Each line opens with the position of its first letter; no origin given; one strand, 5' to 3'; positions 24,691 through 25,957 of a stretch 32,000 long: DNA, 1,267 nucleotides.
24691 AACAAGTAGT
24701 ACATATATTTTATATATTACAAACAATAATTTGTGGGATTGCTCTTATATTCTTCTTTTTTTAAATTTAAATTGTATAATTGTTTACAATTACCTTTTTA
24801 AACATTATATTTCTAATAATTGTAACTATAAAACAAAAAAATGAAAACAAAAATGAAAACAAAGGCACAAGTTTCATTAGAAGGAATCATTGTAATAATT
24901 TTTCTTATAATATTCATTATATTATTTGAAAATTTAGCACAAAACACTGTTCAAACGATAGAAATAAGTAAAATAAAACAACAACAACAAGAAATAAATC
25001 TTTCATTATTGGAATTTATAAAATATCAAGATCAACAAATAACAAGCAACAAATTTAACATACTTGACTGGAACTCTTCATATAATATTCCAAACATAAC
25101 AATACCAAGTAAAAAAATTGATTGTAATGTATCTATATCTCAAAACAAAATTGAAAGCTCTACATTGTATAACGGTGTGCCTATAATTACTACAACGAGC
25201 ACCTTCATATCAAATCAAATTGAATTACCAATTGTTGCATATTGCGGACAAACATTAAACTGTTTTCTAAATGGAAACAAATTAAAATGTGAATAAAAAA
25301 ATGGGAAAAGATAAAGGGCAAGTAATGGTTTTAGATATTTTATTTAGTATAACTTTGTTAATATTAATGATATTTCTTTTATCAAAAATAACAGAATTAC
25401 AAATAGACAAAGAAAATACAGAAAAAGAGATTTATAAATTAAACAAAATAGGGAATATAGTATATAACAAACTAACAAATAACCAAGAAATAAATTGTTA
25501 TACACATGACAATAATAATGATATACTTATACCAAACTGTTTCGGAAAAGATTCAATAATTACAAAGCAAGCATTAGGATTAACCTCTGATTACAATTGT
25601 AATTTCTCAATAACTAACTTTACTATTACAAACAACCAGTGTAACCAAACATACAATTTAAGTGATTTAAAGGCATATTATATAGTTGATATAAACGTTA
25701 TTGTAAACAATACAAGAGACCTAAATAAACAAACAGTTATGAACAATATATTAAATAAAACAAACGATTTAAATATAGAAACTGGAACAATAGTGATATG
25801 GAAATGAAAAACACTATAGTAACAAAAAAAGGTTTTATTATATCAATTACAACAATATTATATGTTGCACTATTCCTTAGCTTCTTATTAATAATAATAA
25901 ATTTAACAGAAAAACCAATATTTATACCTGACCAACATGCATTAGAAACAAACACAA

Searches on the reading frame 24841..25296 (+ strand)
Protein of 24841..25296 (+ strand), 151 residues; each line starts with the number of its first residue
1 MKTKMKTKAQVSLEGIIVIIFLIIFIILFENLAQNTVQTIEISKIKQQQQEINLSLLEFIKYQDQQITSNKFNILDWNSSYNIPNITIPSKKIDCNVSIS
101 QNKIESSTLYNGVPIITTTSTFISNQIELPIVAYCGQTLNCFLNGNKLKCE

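Call 19: search_protein_families(library=pfam, proteins=[window:24841-25296:+], max_evalue=0.05)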
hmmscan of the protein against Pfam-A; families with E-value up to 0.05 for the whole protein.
window:24841-25296:+ (151 aa): 1 family
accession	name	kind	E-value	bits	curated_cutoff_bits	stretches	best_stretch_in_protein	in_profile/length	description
PF17081.10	SOP4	-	0.027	14.5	27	1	13-50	171-208/209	Suppressor of PMA 1-7 protein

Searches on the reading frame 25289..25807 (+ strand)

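Call 19: search_protein_families(library=pfam, proteins=[window:25289-25807:+], max_evalue=0.05)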
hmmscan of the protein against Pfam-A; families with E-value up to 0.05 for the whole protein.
window:25289-25807:+ (172 aa): 1 family
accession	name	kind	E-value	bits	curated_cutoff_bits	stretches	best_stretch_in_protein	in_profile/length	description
PF14729.13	DUF4467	-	0.042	14.6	25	0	35-76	26-67/94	Domain of unknown function with cystatin-like fold (DUF4467)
